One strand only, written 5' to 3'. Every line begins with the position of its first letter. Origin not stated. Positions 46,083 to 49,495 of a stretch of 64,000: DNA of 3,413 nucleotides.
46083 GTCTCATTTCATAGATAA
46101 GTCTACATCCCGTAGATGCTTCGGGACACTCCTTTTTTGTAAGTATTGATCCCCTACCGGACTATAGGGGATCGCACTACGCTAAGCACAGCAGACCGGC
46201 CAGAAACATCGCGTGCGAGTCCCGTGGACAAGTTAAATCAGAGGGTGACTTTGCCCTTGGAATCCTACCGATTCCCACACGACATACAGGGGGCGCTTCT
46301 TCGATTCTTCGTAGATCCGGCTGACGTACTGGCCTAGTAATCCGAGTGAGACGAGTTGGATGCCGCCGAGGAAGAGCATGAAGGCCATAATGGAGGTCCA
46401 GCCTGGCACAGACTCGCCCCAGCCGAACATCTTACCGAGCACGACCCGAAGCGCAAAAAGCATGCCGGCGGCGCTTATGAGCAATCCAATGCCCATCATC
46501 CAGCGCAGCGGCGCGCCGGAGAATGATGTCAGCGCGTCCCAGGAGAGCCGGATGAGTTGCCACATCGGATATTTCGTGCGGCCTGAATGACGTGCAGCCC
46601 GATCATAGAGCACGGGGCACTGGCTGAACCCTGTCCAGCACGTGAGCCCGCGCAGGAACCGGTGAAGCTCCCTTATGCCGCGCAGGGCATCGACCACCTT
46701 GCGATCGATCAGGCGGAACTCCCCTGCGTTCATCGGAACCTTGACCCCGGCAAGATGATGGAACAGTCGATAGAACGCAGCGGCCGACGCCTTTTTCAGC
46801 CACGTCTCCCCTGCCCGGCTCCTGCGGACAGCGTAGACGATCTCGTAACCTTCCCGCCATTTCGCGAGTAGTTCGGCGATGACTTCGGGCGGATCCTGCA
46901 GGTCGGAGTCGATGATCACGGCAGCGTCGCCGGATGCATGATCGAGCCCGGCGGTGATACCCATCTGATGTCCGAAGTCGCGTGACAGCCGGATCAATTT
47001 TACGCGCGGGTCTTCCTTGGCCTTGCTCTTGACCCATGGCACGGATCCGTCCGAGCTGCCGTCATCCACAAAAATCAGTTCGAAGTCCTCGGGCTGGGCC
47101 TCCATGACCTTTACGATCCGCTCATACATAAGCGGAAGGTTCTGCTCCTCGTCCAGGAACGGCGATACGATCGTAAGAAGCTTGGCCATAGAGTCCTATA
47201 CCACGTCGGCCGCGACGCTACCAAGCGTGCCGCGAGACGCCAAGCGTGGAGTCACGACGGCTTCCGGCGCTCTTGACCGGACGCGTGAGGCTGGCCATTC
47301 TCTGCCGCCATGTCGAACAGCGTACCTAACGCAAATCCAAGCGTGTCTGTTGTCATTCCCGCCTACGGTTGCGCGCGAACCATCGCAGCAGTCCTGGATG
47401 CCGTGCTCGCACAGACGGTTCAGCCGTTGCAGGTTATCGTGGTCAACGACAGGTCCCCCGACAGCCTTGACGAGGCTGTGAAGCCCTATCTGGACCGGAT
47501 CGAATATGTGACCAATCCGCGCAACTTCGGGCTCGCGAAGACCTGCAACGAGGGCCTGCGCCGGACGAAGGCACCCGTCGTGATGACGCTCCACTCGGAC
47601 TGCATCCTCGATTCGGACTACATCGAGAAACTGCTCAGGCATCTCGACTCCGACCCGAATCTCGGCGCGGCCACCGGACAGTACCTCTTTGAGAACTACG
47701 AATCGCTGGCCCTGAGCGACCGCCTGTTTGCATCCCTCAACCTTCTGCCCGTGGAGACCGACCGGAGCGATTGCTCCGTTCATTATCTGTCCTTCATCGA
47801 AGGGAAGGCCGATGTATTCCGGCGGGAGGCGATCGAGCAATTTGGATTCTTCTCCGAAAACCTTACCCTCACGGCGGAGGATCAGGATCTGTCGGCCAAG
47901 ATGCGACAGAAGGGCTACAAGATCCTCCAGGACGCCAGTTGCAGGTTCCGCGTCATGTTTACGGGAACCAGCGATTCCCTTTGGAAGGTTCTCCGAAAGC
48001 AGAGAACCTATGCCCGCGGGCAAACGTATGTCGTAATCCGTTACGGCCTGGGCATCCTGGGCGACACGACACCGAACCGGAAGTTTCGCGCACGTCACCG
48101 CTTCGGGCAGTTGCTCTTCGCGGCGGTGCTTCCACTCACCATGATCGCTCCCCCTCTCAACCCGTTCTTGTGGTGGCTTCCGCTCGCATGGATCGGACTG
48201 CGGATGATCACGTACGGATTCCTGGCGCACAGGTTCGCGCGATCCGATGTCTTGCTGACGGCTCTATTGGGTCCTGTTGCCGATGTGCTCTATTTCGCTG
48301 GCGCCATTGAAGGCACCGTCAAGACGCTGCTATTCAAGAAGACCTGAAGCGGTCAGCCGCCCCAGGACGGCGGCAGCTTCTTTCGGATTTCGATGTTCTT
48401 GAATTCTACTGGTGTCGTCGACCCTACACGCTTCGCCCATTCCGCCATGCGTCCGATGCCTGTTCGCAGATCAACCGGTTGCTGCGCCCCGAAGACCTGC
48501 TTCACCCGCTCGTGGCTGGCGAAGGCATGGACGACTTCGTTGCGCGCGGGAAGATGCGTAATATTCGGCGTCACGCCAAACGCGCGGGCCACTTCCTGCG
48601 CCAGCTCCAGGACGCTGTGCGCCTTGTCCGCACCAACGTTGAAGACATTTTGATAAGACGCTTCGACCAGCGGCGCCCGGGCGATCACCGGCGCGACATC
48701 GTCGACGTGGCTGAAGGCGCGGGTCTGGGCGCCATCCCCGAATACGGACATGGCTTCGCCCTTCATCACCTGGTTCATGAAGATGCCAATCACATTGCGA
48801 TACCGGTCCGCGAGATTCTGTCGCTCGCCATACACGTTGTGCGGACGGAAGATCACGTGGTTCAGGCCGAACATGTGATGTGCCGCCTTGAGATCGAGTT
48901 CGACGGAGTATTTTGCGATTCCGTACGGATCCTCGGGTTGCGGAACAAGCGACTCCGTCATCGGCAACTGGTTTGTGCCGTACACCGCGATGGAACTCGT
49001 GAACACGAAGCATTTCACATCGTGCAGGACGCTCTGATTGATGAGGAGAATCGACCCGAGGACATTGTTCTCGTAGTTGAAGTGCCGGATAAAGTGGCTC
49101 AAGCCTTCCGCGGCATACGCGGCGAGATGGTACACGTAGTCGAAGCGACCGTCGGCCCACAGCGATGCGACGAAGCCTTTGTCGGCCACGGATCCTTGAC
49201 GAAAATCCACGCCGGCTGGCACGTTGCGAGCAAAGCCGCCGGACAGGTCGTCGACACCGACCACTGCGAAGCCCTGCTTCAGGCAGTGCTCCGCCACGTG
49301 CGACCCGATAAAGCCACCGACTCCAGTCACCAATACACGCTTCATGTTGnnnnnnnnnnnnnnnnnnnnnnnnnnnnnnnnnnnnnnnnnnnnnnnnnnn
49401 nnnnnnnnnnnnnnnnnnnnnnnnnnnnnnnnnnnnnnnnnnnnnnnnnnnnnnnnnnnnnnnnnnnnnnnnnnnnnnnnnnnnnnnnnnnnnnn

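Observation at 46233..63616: About 17 kb glycosylation island: two GT2(Dpm1-like)/GT-C(ArnT/PMT-like) pairs, three methyltransferases and a complete GDP-heptose-type operon, next to a giant adhesin gene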

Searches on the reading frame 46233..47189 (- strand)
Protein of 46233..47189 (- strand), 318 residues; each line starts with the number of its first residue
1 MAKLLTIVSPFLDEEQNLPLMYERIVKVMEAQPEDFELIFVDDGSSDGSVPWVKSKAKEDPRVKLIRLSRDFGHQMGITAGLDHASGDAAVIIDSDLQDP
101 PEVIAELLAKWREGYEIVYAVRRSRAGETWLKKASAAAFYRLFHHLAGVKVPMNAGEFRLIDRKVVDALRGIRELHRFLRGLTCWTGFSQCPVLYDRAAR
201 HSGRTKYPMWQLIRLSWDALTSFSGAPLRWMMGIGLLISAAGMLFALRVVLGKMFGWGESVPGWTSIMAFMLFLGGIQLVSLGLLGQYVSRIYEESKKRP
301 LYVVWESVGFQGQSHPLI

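Call 3: search_protein_families(library=pfam, proteins=[window:46233-47189:-], max_evalue=0.001)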
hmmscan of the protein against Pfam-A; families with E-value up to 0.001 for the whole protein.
window:46233-47189:- (318 aa): 3 families
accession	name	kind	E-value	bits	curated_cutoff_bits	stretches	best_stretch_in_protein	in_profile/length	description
PF00535.33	Glycos_transf_2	-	2.2e-28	99.7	23.3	1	6-168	1-166/168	Glycosyl transferase family 2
PF13641.12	Glyco_tranf_2_3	-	6.1e-06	26.9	27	1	25-174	23-179/230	Glycosyltransferase like family 2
PF13506.12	Glyco_transf_21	-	7.5e-06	26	21.7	1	79-177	23-125/174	Glycosyl transferase family 21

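Call 5: search_protein_families(library=ncbifam, proteins=[window:46233-47189:-], max_evalue=0.00001)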
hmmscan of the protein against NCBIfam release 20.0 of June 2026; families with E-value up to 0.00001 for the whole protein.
window:46233-47189:- (318 aa): 11 families
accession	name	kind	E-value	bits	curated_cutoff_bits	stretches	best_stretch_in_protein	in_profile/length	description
NF047588.1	GlcsyltransPgfSStrep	equivalog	1.1e-75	254.7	500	1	5-307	3-305/308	glycosyltransferase PgfS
NF007986.1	PRK10714.1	equivalog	2e-49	168.3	529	1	5-308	8-312/316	undecaprenyl-phosphate 4-deoxy-4-formamido-L-arabinose transferase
TIGR03937.1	PgaC_IcaA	equivalog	8.3e-10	38.2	422.3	1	5-96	47-135/407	poly-beta-1,6-N-acetyl-D-glucosamine synthase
TIGR04283.1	glyco_like_mftF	equivalog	4.3e-08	33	182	1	5-111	1-97/221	TIGR04283 family arsenosugar biosynthesis glycosyltransferase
NF041875.1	EPS_EpsD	equivalog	5.2e-08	32.6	370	1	30-118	25-111/325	exopolysaccharide biosynthesis glycosyltransferase EpsD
NF050050.1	ProtGlycPglI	equivalog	6e-08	32.4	500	1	20-120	16-117/306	GalNAc(5)-diNAcBac-PP-undecaprenol beta-1,3-glucosyltransferase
NF045692.1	OglycostaseCruG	equivalog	2.4e-07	30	600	1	6-172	44-221/386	2'-O-glycosyltransferase CruG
NF047683.1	TeichurnBiosyTuaG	equivalog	4.8e-07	29.7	400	1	5-102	8-102/252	teichuronic acid biosynthesis protein TuaG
TIGR03965.1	mycofact_glyco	equivalog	5.9e-07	28.7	280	1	6-111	77-179/467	mycofactocin biosynthesis glycosyltransferase MftF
NF007482.0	PRK10073.1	equivalog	6.3e-07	28.7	423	1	4-108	7-107/334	glycosyltransferase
TIGR04242.1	nodulat_NodC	equivalog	9.1e-06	24.9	550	0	35-114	79-159/395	chitooligosaccharide synthase NodC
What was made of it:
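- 46233..47189 (-): GT2a. A GtrB/ArnC/PgfS-type polyprenyl-phosphate sugar synthase of 318 aa with two C-terminal TM helices. It belongs to module A, with GT-C#1. NCBIfam PgfS 254.7 bits over the full length and ArnC 168 bits (call 5).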

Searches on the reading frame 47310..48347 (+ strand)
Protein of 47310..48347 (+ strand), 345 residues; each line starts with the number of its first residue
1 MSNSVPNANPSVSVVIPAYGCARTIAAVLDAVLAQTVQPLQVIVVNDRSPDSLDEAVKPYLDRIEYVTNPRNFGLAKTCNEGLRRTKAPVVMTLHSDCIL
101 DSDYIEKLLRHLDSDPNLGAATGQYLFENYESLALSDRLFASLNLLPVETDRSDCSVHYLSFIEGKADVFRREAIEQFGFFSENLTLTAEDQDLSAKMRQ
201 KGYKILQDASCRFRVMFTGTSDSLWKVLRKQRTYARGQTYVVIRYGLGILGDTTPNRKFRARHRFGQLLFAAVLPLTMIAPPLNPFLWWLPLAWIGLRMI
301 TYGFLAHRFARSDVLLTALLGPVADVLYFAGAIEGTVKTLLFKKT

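Call 3: search_protein_families(library=pfam, proteins=[window:47310-48347:+], max_evalue=0.001)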
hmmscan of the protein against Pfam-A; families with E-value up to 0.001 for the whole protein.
window:47310-48347:+ (345 aa): 5 families
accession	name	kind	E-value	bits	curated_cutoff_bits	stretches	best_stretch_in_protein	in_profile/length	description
PF00535.33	Glycos_transf_2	-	1.4e-27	97.1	23.3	1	13-176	1-165/168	Glycosyl transferase family 2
PF13641.12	Glyco_tranf_2_3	-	8.3e-18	65.7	27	1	10-232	1-224/230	Glycosyltransferase like family 2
PF13632.12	Glyco_trans_2_3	-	8.5e-15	55.5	27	1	91-296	2-193/198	Glycosyl transferase family group 2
PF13506.12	Glyco_transf_21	-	1.7e-10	41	21.7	1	78-234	21-172/174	Glycosyl transferase family 21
PF10111.15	Glyco_tranf_2_2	-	1.2e-08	35.3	27.3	1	13-200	1-201/276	Glycosyltransferase like family 2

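Call 5: search_protein_families(library=ncbifam, proteins=[window:47310-48347:+], max_evalue=0.00001)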
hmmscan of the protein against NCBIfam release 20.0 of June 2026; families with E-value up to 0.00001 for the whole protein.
window:47310-48347:+ (345 aa): 15 families
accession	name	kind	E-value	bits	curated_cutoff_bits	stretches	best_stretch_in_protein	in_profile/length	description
TIGR03937.1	PgaC_IcaA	equivalog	7.1e-25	87.8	422.3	1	8-248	43-280/407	poly-beta-1,6-N-acetyl-D-glucosamine synthase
TIGR03965.1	mycofact_glyco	equivalog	2.2e-19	69.7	280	1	5-244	70-306/467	mycofactocin biosynthesis glycosyltransferase MftF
TIGR04242.1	nodulat_NodC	equivalog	1.6e-13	50.4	550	1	7-236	45-282/395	chitooligosaccharide synthase NodC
NF041875.1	EPS_EpsD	equivalog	2.4e-13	50.2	370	1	12-280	1-267/325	exopolysaccharide biosynthesis glycosyltransferase EpsD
TIGR04283.1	glyco_like_mftF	equivalog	9.8e-12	44.9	182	1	12-203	1-174/221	TIGR04283 family arsenosugar biosynthesis glycosyltransferase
NF047683.1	TeichurnBiosyTuaG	equivalog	5.6e-11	42.6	400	1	8-115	4-114/252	teichuronic acid biosynthesis protein TuaG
NF038299.1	EPS_HpsN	equivalog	9.4e-11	41.2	425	1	10-210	1-215/317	hormogonium polysaccharide biosynthesis glycosyltransferase HpsN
NF053739.1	GlytfEpsEBac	equivalog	4.9e-10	38.8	450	1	10-204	1-191/265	glycosyltransferase EpsE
NF007482.0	PRK10073.1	equivalog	1.5e-09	37.3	423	1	7-128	3-127/334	glycosyltransferase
NF041394.1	GtaseAglG_Halo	equivalog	1.9e-09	37.3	440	1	12-123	3-117/304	glucosyl-dolichyl phosphate glucuronosyltransferase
TIGR03111.1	glyc2_xrt_Gpos1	hypoth_equivalog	2.2e-08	33.3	363.95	1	7-129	46-173/439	TIGR03111 family XrtG-associated glycosyltransferase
TIGR01556.1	rhamnosyltran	subfamily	7.7e-08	31.8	200.55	1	35-270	16-256/281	rhamnosyltransferase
TIGR03472.1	HpnI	equivalog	4.1e-07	29.2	310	1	5-218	36-256/373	bacteriohopanetetrol glucosamine biosynthesis glycosyltransferase HpnI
NF038302.1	EPS_HpsE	equivalog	7e-07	28.5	300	1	12-125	3-124/307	hormogonium polysaccharide biosynthesis glycosyltransferase HpsE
NF050050.1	ProtGlycPglI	equivalog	3.8e-06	26.5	500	1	10-113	2-109/306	GalNAc(5)-diNAcBac-PP-undecaprenol beta-1,3-glucosyltransferase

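Call 46: search_solved_structures(query=window:47310-48347:+, max_evalue=0.00001)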
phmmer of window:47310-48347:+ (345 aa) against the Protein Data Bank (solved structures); distinct sequences matched with E-value up to 0.00001: 10.
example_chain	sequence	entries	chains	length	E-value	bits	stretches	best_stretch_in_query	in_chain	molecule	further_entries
2z87_A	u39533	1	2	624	1.4e-14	57.3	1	9-119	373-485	Chondroitin synthase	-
2z86_A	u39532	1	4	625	1.4e-14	57.3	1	9-119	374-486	Chondroitin synthase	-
6p61_A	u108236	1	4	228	4.1e-11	45.9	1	9-133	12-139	Glycosyltransferase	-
3bcv_A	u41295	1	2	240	1.5e-09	40.7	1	10-105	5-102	Putative glycosyltransferase protein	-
6h1j_A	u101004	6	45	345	1.4e-07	34.2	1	10-209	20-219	Probable ss-1,3-N-acetylglucosaminyltransferase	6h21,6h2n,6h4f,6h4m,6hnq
5hea_A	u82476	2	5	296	1.3e-06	31.1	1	11-129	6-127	Putative glycosyltransferase (GalT1)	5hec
8vh7_A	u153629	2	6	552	3.1e-06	29.8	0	6-111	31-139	Heparosan synthase B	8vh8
8viw_A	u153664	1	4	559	3.2e-06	29.8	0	6-111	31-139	Heparosan synthase B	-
6yv7_B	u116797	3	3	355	3.8e-06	29.6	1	6-231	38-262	Glycosyl transferase, family 2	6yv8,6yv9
6yv7_A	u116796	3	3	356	3.8e-06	29.6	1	6-231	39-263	Glycosyl transferase, family 2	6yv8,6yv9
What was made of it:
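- Checked: Its best matches are PgaC/MftF and chondroitin-synthase-type GT2 (calls 5, 46).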

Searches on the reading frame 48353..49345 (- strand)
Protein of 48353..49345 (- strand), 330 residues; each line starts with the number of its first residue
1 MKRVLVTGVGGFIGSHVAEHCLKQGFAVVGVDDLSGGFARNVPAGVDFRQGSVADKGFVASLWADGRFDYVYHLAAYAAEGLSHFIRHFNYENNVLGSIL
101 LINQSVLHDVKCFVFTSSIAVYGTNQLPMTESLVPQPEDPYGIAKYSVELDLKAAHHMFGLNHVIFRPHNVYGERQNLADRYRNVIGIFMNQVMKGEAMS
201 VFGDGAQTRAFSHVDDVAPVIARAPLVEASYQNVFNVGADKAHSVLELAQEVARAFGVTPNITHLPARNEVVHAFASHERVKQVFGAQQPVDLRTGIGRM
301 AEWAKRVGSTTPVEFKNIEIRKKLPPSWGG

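Call 3: search_protein_families(library=pfam, proteins=[window:48353-49345:-], max_evalue=0.001)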
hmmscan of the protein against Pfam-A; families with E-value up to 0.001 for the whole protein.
window:48353-49345:- (330 aa): 6 families
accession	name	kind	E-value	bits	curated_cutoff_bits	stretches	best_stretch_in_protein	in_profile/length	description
PF01370.27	Epimerase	-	1.1e-45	156.4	20.9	1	4-238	1-240/240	NAD dependent epimerase/dehydratase family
PF16363.11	GDP_Man_Dehyd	-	1.9e-32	113.5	27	1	5-315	1-325/332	GDP-mannose 4,6 dehydratase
PF04321.23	RmlD_sub_bind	-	2.8e-15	56.6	27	1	3-271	2-237/287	RmlD substrate binding domain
PF02719.21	Polysacc_synt_2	-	1.3e-10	41.4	20.2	1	4-261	1-252/293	Polysaccharide biosynthesis protein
PF01073.25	3Beta_HSD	-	1e-09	38.3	22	1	5-219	1-223/280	3-beta hydroxysteroid dehydrogenase/isomerase family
PF07993.18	NAD_binding_4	-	1.6e-05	24.7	20.1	0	91-219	109-256/258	Male sterility protein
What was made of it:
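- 48353..49345 (-): SDR330. An extended SDR, NDP-sugar epimerase/dehydratase-like (GalE-like). Pfam Epimerase 156 bits (call 3).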

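Call 6: search_protein_families(library=ncbifam, proteins=[window:48353-49345:-], max_evalue=0.001)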
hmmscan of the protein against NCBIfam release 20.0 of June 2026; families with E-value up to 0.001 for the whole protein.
window:48353-49345:- (330 aa): 25 families
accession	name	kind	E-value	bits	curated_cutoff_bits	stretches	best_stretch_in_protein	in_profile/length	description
TIGR01179.1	galE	equivalog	8.7e-44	149.7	262.3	1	3-307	1-328/332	UDP-glucose 4-epimerase GalE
TIGR04180.1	EDH_00030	hypoth_equivalog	1.1e-31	110.1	475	1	4-288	1-293/297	NAD-dependent 4,6-dehydratase LegB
TIGR01181.1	dTDP_gluc_dehyt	equivalog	2.6e-26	92.5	365.1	1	3-304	1-311/321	dTDP-glucose 4,6-dehydratase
TIGR02197.1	heptose_epim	equivalog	5.1e-26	91.6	274.6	1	4-304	1-313/316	ADP-glyceromanno-heptose 6-epimerase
NF007956.0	PRK10675.1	subfamily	6.2e-24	84.8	394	1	3-275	2-299/338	UDP-glucose 4-epimerase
NF011728.1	PRK15181.1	equivalog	9.6e-23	80.7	760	1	2-249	16-275/348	Vi polysaccharide biosynthesis UDP-N-acetylglucosaminuronic acid C-4 epimerase TviC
NF047922.1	GDPFucSynFcl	equivalog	1.1e-15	57.9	500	1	55-303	41-300/308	GDP-L-fucose synthase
NF008360.0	PRK11150.1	equivalog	1.2e-13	51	452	1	4-266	2-263/310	ADP-glyceromanno-heptose 6-epimerase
TIGR03466.1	HpnA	hypoth_equivalog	2.1e-13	49.9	367.65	1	3-179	2-178/327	hopanoid-associated sugar epimerase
NF008872.0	PRK11908.1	equivalog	2.2e-13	50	294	1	1-272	1-287/349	bifunctional UDP-4-keto-pentose/UDP-xylose synthase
NF042423.1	oxyalk_red_Shew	equivalog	2.7e-12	46.4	580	1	2-175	9-178/331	2-alkyl-3-oxoalkanoate reductase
TIGR01214.1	rmlD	equivalog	7.2e-12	45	224.05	1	3-258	1-228/285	dTDP-4-dehydrorhamnose reductase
NF007582.0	PRK10217.1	equivalog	3.3e-11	42.9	698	1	1-250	1-264/355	dTDP-glucose 4,6-dehydratase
NF041015.1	UDPsulfquin_syn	equivalog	5e-11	42.2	575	0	175-295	228-354/384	UDP-sulfoquinovose synthase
NF007490.0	PRK10084.1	subfamily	1e-10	41.2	649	1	126-253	151-274/361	dTDP-glucose 4,6-dehydratase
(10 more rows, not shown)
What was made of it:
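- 48353..49345 (-): NCBIfam GalE 149.7 bits, below the cutoff (call 6).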
